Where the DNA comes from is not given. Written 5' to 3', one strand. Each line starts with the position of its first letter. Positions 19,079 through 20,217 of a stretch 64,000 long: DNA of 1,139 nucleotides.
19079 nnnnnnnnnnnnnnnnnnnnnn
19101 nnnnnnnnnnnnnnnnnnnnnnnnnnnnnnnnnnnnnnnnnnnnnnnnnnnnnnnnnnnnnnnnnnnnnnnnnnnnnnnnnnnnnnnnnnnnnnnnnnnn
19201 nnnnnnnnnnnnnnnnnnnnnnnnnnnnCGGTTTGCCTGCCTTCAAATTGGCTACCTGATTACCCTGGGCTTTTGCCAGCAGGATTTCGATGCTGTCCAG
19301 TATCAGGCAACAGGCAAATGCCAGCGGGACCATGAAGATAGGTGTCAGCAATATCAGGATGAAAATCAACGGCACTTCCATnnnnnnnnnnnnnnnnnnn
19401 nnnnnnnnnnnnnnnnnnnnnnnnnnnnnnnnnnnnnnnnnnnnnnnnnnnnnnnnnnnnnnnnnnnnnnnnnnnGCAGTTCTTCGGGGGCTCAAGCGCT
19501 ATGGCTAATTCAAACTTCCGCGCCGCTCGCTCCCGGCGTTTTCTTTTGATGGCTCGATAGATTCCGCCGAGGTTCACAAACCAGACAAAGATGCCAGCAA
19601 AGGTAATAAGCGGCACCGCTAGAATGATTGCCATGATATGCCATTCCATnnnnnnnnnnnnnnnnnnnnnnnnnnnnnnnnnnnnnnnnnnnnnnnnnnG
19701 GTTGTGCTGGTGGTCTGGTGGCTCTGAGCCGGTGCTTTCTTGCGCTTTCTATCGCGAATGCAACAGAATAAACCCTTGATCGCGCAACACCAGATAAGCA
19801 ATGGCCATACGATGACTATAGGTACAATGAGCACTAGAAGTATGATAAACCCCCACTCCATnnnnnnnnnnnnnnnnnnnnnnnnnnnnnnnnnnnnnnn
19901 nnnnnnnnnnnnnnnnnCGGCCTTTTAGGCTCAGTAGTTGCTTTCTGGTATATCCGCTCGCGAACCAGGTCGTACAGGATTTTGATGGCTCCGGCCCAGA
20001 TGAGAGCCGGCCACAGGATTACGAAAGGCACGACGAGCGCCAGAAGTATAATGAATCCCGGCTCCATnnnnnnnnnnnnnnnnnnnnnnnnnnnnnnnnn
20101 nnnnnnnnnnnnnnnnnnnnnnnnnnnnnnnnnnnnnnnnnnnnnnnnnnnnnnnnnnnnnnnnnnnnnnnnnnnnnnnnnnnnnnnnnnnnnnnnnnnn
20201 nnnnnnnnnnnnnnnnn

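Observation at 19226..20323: Tandem array of five unannotated, paralogous single-TM micro-protein genes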

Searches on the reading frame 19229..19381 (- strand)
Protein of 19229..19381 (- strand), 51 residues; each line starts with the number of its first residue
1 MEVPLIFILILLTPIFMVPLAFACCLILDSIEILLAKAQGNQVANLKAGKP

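Call 3: search_protein_families(library=pfam, max_evalue=10, proteins=[window:19229-19381:-])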
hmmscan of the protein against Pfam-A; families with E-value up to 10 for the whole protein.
seq(51 aa): 0 families

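Call 4: search_protein_families(library=ncbifam, max_evalue=10, proteins=[window:19229-19381:-])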
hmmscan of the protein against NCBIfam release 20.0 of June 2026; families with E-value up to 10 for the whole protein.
seq(51 aa): 0 families

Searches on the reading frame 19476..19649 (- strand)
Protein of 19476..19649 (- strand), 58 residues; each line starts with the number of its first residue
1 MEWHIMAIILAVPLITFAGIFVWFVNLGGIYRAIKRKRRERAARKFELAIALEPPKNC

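Call 3: search_protein_families(library=pfam, max_evalue=10, proteins=[window:19476-19649:-])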
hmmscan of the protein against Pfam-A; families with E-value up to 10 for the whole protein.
seq(58 aa): 4 families
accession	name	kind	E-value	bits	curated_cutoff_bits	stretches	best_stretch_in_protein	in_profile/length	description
PF13176.12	TPR_7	-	0.011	16.2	27.9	1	25-54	3-32/36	Tetratricopeptide repeat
PF07219.19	HemY_N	-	0.057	14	31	1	5-45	21-61/107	HemY protein N-terminus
PF00558.24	Vpu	-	0.18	12.1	24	1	3-41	4-37/81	Vpu protein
PF07719.23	TPR_2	-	0.23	12.1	27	1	34-54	12-32/34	Tetratricopeptide repeat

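Call 4: search_protein_families(library=ncbifam, max_evalue=10, proteins=[window:19476-19649:-])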
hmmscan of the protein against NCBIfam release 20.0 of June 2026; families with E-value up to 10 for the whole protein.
seq(58 aa): 0 families

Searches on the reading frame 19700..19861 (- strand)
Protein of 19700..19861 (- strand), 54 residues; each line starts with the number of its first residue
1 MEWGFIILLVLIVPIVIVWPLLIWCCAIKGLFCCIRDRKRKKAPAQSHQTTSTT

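Call 3: search_protein_families(library=pfam, max_evalue=10, proteins=[window:19700-19861:-])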
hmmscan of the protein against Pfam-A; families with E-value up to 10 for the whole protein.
seq(54 aa): 4 families
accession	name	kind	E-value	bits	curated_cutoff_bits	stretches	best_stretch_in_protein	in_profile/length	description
PF17394.7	KleE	-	0.0058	17.5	25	1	9-45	49-85/114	Uncharacterized KleE stable inheritance protein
PF05230.16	MASE2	-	0.034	14.6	25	1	7-27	29-49/89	MASE2 domain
PF21944.1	Hemotin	-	0.087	13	27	1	9-46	4-40/74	Hemotin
PF07219.19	HemY_N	-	0.3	11.6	31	1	5-43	20-58/107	HemY protein N-terminus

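Call 4: search_protein_families(library=ncbifam, max_evalue=10, proteins=[window:19700-19861:-])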
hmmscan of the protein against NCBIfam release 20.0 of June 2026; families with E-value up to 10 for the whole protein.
seq(54 aa): 0 families

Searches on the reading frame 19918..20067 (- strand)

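Call 3: search_protein_families(library=pfam, max_evalue=10, proteins=[window:19918-20067:-])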
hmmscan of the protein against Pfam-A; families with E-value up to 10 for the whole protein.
seq(50 aa): 0 families

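Call 4: search_protein_families(library=ncbifam, max_evalue=10, proteins=[window:19918-20067:-])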
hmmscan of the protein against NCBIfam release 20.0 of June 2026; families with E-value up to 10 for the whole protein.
seq(50 aa): 1 family
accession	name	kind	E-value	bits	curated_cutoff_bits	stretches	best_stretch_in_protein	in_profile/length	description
TIGR04288.2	CGP_CTERM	domain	3.8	8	21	1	3-12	4-13/20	CGP-CTERM sorting domain-containing protein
